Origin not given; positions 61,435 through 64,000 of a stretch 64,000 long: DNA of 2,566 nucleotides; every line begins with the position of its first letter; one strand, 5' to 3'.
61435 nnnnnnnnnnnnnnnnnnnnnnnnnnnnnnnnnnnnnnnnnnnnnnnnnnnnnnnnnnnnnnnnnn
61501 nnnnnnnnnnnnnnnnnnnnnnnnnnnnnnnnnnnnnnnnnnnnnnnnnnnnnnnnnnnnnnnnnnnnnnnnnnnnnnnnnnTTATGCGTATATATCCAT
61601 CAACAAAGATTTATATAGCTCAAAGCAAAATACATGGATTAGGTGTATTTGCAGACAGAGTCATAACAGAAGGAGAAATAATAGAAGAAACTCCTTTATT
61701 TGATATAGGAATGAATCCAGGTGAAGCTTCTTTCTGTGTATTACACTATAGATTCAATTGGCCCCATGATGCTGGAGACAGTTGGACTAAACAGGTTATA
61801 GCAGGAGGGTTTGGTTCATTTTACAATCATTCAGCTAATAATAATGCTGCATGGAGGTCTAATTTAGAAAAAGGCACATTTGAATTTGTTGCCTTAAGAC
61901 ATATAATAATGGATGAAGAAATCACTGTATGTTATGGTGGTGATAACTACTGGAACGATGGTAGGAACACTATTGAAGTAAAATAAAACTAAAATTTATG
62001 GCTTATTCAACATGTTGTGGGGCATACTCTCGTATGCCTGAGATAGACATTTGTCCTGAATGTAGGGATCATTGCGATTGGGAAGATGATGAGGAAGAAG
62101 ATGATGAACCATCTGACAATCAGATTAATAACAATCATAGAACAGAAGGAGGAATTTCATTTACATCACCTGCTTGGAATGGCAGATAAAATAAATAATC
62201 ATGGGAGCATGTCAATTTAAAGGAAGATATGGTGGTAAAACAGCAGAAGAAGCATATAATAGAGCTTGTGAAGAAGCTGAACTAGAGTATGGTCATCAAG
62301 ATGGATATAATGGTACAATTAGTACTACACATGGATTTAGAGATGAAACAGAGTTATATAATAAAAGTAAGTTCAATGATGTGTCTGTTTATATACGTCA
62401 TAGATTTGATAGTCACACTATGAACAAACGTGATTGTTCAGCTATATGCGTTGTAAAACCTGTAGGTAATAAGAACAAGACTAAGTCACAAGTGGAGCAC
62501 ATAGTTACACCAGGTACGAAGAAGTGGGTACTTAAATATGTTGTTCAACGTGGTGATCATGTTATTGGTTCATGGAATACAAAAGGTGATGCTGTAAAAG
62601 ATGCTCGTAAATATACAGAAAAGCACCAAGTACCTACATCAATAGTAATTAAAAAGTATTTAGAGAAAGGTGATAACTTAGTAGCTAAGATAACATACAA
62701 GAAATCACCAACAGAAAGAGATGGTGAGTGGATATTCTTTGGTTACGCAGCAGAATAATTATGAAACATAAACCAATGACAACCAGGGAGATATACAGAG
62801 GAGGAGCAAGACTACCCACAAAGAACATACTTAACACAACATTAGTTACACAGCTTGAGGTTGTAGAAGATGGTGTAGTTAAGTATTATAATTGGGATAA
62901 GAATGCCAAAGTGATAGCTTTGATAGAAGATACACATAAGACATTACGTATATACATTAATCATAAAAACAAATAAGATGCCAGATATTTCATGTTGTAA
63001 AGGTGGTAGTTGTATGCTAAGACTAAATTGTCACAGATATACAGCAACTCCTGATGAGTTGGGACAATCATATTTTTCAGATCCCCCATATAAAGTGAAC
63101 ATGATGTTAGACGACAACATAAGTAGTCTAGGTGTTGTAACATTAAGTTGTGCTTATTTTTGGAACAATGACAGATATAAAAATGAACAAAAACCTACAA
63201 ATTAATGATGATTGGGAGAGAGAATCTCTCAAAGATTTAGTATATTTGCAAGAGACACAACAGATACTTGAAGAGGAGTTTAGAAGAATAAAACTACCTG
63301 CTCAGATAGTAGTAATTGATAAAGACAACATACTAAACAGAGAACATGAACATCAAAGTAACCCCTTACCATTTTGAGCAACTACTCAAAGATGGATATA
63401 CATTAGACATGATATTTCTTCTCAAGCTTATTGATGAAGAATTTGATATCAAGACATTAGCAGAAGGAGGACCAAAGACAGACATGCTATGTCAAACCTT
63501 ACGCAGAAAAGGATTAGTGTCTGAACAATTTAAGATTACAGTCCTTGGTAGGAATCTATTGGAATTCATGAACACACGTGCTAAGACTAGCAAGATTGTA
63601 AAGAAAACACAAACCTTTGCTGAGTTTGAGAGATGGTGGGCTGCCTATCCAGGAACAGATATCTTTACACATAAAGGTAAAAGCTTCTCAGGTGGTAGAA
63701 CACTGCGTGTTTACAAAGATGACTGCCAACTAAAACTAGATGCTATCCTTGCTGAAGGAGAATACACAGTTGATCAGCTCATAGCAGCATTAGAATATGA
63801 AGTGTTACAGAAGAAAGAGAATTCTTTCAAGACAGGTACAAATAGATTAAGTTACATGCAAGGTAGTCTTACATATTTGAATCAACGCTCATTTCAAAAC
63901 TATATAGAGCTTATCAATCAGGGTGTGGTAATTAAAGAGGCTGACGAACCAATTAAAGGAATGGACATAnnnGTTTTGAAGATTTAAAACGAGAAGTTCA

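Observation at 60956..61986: Adjacent 2OG-Fe(II) oxygenase and vSET-like minimal SET-domain methyltransferase directly after the DNA polymerase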

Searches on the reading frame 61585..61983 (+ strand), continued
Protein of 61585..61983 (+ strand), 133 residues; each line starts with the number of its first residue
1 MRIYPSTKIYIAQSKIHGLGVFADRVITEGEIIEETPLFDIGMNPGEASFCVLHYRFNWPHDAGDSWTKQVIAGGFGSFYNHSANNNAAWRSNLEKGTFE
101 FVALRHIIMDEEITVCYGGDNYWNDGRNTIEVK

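Call 34: search_solved_structures(query=A1, max_evalue=0.01, show_alignments=3)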
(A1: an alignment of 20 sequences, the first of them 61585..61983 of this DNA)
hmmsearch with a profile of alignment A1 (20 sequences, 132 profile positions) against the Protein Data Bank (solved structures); distinct sequences matched with E-value up to 0.01: 22.
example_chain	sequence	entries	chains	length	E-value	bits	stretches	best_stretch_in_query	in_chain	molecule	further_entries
5h6z_A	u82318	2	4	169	2e-17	66.7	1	11-127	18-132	SET domain-containing protein 7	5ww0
4rz0_A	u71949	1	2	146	6.7e-17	65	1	6-122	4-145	PFL0690c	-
1n3j_A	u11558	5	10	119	3.9e-15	59.3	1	7-122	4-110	Histone H3 Lysine Methyltransferase | PBCV-1 histone H3-Lys 27 methyltransferase | A612L protein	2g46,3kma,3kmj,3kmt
3qxy_A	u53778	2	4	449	6.2e-05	26.3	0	48-123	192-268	N-lysine methyltransferase SETD6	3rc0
7w67_C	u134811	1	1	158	0.0004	23.6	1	8-114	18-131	Histone-lysine N-methyltransferase 2A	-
7w6a_C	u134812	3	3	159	0.00041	23.6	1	8-114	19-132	Histone-lysine N-methyltransferase 2A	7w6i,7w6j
5f5e_A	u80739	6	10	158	0.00047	23.4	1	8-114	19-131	Histone-lysine N-methyltransferase 2A | Histone-lysine N-methyltransferase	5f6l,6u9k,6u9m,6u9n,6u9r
5f59_A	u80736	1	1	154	0.00056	23.2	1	2-116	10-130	Histone-lysine N-methyltransferase 2C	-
5f6k_C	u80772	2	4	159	0.00062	23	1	2-116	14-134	Histone-lysine N-methyltransferase 2C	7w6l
7u5v_A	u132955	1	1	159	0.00068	22.9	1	9-116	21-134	Histone-lysine N-methyltransferase 2A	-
7ea5_K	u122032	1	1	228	0.0009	22.5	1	9-122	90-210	Histone-lysine N-methyltransferase, H3 lysine-36 specific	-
6pwv_C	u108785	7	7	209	0.00095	22.4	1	8-114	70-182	Histone-lysine N-methyltransferase 2A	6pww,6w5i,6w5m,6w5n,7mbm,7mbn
2w5y_A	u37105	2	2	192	0.0011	22.2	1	8-114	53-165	HISTONE-LYSINE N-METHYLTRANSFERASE HRX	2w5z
6kiw_K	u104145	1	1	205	0.0012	22.1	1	2-116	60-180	Histone-lysine N-methyltransferase 2C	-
6kiu_K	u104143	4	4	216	0.0014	21.9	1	8-114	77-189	Histone-lysine N-methyltransferase 2A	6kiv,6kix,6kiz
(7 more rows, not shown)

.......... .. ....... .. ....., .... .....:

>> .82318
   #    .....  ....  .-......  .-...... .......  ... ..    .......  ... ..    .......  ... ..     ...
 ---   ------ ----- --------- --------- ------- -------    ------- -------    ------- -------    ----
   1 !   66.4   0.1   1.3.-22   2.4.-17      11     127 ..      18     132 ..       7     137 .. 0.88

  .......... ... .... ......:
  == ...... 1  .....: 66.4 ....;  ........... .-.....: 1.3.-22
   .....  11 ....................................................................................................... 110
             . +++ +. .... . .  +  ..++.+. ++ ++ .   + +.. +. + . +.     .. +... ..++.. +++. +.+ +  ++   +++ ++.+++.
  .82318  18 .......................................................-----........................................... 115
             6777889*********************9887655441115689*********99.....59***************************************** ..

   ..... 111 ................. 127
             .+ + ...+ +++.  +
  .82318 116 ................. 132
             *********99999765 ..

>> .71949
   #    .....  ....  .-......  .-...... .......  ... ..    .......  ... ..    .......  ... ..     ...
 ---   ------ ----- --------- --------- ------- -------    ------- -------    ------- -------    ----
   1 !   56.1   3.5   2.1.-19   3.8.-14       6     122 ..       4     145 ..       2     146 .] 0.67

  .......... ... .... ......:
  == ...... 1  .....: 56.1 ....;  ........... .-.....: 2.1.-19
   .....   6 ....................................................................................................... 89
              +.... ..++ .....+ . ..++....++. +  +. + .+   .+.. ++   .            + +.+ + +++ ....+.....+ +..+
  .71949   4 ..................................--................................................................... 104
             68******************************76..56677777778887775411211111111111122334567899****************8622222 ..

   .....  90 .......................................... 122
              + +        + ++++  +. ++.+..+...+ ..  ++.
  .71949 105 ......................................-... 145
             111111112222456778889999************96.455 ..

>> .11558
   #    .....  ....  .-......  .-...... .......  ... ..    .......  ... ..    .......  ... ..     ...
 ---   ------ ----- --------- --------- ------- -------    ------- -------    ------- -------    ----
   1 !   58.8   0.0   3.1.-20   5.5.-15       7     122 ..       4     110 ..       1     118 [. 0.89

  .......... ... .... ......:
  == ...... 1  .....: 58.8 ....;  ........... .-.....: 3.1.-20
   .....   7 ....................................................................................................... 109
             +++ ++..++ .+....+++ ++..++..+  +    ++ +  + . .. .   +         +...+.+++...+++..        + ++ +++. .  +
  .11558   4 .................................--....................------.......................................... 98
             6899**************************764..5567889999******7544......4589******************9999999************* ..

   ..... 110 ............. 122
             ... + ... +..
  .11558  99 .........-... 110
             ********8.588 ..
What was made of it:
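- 61585..61986 (+): Minimal SET-domain protein, 133 aa, a putative SAM-dependent protein lysine methyltransferase. It is a variable cassette, and the window carries a divergent allele. PDB profile hits: Set7 2e-17, PFL0690c 7e-17, vSET 4e-15 (call 34).
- Closest known: vSET. Same: The GxG, NHS and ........-DYW blocks align (call 34).
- Checked: A family profile matches vSET 1n3j at 4e-15 with the GxG, NHS and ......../DYW blocks aligned, so 'block for block' is fair (call 34).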

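Call 48: predict_structure(alignment_id=A1)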
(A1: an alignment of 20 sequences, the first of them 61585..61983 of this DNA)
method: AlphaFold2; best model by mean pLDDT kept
length: 133 residues; sequences in the alignment: 20
mean_pLDDT: 83.7   pTM: 0.77
mean pLDDT of the five models: 83.7, 82.9, 82.6, 81.0, 76.9
residues with pLDDT >= 90: 65; 70-90: 45; 50-70: 15; < 50: 8
segments of 3 or more residues with pLDDT < 50: 128-133
pLDDT, mean of each block of 10 residues (from residue 1): 92 92 98 94 75 73 78 89 92 92 98 83 49 34
secondary structure, 60 per line:
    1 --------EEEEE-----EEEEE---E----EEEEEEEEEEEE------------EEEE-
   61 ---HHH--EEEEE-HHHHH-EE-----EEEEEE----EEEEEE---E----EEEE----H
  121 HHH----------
elements in order: E9-13 E19-23 E32-43 E56-59 E69-73 H75-79 E88-93 E98-103 E112-115 H120-123
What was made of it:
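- On SET domain (PF00856) lysine methyltransferases: AF2 pLDDT 83.7 (call 48).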

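Call 52: fold_search(model_id=the predicted structure, library=pdb)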
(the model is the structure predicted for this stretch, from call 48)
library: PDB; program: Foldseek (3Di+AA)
matches with E <= 10: 562; with E <= 0.001: 339
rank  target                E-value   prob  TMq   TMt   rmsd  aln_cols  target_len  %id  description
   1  3kma_A                5.3e-09  1.00  0.69  0.85   2.9       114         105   24  Crystal Structure of vSET under Condition A (released 2010-11-10)
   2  4rz0_A                8.8e-08  1.00  0.66  0.76   3.1       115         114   29  Crystal Structure of Plasmodium falciparum putative histone methyltransferase PFL0690c (released 2015-01-21)
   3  5h6z_B                1.1e-07  1.00  0.67  0.73   3.2       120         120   29  Crystal structure of Set7, a novel histone methyltransferase in Schizossacharomyces pombe (released 2017-11-22)
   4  5h6z_A                1.2e-07  1.00  0.69  0.74   3.1       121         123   28  Crystal structure of Set7, a novel histone methyltransferase in Schizossacharomyces pombe (released 2017-11-22)
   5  4rz0_B                1.8e-07  1.00  0.64  0.77   3.6       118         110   30  Crystal Structure of Plasmodium falciparum putative histone methyltransferase PFL0690c (released 2015-01-21)
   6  6u9n_B                3.4e-07  1.00  0.60  0.55   3.5       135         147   23  MLL1 SET N3861I/Q3867L bound to inhibitor 14 (TC-5139) (released 2020-07-01)
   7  7w6l_E                3.8e-07  1.00  0.62  0.56   5.0       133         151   23  The crystal structure of MLL3-RBBP5-ASH2L in complex with H3K4me0 peptide (released 2022-09-07)
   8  6u9m_A                4.3e-07  1.00  0.60  0.55   3.5       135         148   23  MLL1 SET N3861I/Q3867L bound to inhibitor 16 (TC-5109) (released 2020-07-01)
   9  6u9n_A                5.0e-07  1.00  0.59  0.53   3.6       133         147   23  MLL1 SET N3861I/Q3867L bound to inhibitor 14 (TC-5139) (released 2020-07-01)
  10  7w6a_C                5.0e-07  1.00  0.62  0.53   4.6       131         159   22  Crystal structure of the MLL1 (N3861I/Q3867L/C3882SS)-RBBP5-ASH2L complex (released 2022-09-07)
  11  6u9k_B                5.6e-07  1.00  0.61  0.55   3.5       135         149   23  MLL1 SET N3861I/Q3867L bound to inhibitor 18 (TC-5153) (released 2020-07-01)
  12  7w6l_C                8.4e-07  1.00  0.61  0.52   5.1       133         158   22  The crystal structure of MLL3-RBBP5-ASH2L in complex with H3K4me0 peptide (released 2022-09-07)
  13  6u9k_A                8.9e-07  1.00  0.61  0.55   3.2       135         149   22  MLL1 SET N3861I/Q3867L bound to inhibitor 18 (TC-5153) (released 2020-07-01)
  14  4z4p                  1.1e-06  1.00  0.60  0.51   4.8       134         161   19  Structure of the MLL4 SET Domain (released 2015-09-09)
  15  7u5v_A                1.2e-06  1.00  0.61  0.65   5.1       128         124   23  Crystal structure of the Mixed Lineage Leukaemia (MLL1) SET Domain with the cofactor product S-Adenosylhomocysteine an (released 2023-09-27)
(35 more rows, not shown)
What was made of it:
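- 61585..61986 (+): Foldseek best match vSET 3kma (call 52).
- On SET domain (PF00856) lysine methyltransferases: 339 PDB matches at E <= 0.001, and the 50 best listed are SET or PR-domain proteins, led by vSET (call 52).
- Closest known: vSET. Same: It is the best structural match (call 52).
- Checked: The AlphaFold2 model (pLDDT 83.7) has vSET 3kma as its best PDB match (E 5e-9, target TM 0.85) (calls 48, 52).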

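Call 59: find_related_loci(query=L002:6396-8150:+, collection=viral_contigs, flank=3000)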
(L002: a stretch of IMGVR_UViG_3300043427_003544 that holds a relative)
Query L002:6396-8150:+ (585 aa) in viral_contigs; peptide patterns used: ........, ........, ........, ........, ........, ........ (x = any residue, [..] = any of these).
535 stretches matched a pattern; 530 encode a relative of the query (tblastn E <= 1e-3); the best 80 are kept; 80 distinct loci.
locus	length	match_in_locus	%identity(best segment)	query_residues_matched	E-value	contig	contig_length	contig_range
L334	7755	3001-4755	100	1-585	0e+0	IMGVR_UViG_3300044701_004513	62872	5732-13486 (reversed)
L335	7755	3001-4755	100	1-585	0e+0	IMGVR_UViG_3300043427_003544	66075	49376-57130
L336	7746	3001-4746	85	1-582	0e+0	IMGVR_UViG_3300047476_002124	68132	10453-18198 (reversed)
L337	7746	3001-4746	85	1-582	0e+0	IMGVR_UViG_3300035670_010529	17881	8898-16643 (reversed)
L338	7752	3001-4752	85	1-584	0e+0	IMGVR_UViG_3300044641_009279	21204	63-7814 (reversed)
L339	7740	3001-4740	84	2-581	0e+0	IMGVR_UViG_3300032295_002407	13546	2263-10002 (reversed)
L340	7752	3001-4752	85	1-584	0e+0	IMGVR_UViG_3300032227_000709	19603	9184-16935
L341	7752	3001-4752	85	1-584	0e+0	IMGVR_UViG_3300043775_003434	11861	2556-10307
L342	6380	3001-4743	84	2-582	0e+0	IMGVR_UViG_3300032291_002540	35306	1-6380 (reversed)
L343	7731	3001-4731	82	6-582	0e+0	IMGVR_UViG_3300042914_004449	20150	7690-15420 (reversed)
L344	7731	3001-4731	82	6-582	0e+0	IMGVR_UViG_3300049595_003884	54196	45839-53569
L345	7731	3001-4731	82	6-582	0e+0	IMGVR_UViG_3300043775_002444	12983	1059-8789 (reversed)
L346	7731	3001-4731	82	6-582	0e+0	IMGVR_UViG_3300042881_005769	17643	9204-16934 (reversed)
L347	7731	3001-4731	82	6-582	0e+0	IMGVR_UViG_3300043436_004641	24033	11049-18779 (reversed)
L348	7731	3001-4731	82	6-582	0e+0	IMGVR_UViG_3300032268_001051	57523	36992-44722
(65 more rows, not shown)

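Call 65: search_protein_families(library=ncbifam, proteins=[window:61585-61983:+], max_evalue=0.01)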
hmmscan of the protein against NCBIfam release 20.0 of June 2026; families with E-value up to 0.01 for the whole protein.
window:61585-61983:+ (133 aa): 0 families

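Call 66: search_protein_families(library=padloc, proteins=[window:61585-61983:+], max_evalue=0.01)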
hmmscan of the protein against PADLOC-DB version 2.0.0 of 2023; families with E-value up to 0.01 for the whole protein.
window:61585-61983:+ (133 aa): 0 families

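Call 73: search_protein_families(library=pfam, proteins=[L003:5585-6676:+, L002:6396-8150:+, L084:7597-8001:+], max_evalue=0.001)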
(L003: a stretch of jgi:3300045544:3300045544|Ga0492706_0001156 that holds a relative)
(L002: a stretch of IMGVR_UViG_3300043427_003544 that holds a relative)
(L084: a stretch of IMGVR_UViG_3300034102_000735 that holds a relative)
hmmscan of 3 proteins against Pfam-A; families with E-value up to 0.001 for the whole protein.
L003:5585-6676:+ (364 aa): 3 families
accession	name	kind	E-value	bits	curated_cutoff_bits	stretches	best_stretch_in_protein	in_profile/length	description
PF00271.37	Helicase_C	-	1.8e-07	31.9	23.5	1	229-322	2-107/110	Helicase conserved C-terminal domain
PF04851.21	ResIII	-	8e-05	23.1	22.5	1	42-133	61-162/164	Type III restriction enzyme, res subunit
PF00270.35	DEAD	-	0.00028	21.1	26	1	71-139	85-166/167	DEAD/DEAH box helicase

L002:6396-8150:+ (585 aa): 4 families
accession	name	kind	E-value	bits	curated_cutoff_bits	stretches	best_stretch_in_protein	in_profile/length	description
PF00176.29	SNF2-rel_dom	-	2.5e-29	102.7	24.9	1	145-381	1-247/290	SNF2-related domain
PF00271.37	Helicase_C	-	3.3e-19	69.6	23.5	1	426-528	5-110/110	Helicase conserved C-terminal domain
PF04851.21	ResIII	-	1.4e-11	45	22.5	1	142-289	4-162/164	Type III restriction enzyme, res subunit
PF00270.35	DEAD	-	5.9e-11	42.8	26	1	145-289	3-160/167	DEAD/DEAH box helicase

L084:7597-8001:+ (135 aa): 1 family
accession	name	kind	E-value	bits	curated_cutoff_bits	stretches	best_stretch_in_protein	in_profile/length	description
PF00856.33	SET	-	2.4e-13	50.8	22.4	1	32-128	2-104/105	SET domain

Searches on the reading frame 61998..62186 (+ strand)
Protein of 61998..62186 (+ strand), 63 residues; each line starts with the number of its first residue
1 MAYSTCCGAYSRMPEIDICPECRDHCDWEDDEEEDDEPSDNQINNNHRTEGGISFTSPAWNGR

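Call 3: search_protein_families(library=pfam, proteins=[window:61998-62186:+], max_evalue=1)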
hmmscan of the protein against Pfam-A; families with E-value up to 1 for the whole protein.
window:61998-62186:+ (63 aa): 0 families

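Call 4: search_protein_families(library=phrogs, proteins=[window:61998-62186:+], max_evalue=0.01)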
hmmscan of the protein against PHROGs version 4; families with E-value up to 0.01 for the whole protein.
window:61998-62186:+ (63 aa): 0 families

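Call 66: search_protein_families(library=padloc, proteins=[window:61998-62186:+], max_evalue=0.01)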
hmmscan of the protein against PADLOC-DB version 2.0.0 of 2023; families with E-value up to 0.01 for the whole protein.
window:61998-62186:+ (63 aa): 0 families
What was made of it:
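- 61998..62189 (+): 63-aa Cys-rich, acidic ORF, itself another variable cargo of the same slot. No Pfam, PHROG or PADLOC hit (calls 3, 4, 66).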

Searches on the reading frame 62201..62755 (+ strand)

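Call 3: search_protein_families(library=pfam, proteins=[window:62201-62755:+], max_evalue=1)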
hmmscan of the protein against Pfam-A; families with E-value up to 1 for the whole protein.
window:62201-62755:+ (185 aa): 1 family
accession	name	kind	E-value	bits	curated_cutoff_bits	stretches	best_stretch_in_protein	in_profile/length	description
PF18929.5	DUF5678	-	0.25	11.6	23.2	0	112-141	9-39/49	Family of unknown function (DUF5678)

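Call 4: search_protein_families(library=phrogs, proteins=[window:62201-62755:+], max_evalue=0.01)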
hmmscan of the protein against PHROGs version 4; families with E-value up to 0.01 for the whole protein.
window:62201-62755:+ (185 aa): 1 family
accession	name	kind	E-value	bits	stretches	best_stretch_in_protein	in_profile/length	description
phrog_37401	-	unknown function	0.0021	19.2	1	1-46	1-46/145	-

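Call 66: search_protein_families(library=padloc, proteins=[window:62201-62755:+], max_evalue=0.01)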
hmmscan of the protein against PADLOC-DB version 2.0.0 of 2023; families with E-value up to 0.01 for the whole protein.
window:62201-62755:+ (185 aa): 0 families

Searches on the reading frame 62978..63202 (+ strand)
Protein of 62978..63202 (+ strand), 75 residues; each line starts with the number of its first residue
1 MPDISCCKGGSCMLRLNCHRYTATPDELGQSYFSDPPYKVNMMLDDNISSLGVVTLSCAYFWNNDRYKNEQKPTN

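Call 3: search_protein_families(library=pfam, proteins=[window:62978-63202:+], max_evalue=1)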
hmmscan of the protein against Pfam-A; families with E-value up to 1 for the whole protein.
window:62978-63202:+ (75 aa): 0 families

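Call 4: search_protein_families(library=phrogs, proteins=[window:62978-63202:+], max_evalue=0.01)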
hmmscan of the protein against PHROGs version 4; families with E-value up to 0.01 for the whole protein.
window:62978-63202:+ (75 aa): 1 family
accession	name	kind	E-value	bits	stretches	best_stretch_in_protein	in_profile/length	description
phrog_20586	-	unknown function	1.4e-06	29.5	1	4-36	1-32/59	-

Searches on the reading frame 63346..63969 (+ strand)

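Call 3: search_protein_families(library=pfam, proteins=[window:63346-63969:+], max_evalue=1)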
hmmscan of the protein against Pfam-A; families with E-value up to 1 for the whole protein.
window:63346-63969:+ (208 aa): 1 family
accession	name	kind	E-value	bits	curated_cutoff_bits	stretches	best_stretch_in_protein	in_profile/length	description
PF24409.1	wHTH-PRTase_assc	-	0.0034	17.8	27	1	45-82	28-65/83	wHTH-PRTase associated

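Call 4: search_protein_families(library=phrogs, proteins=[window:63346-63969:+], max_evalue=0.01)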
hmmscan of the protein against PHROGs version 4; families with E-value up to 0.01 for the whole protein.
window:63346-63969:+ (208 aa): 0 families
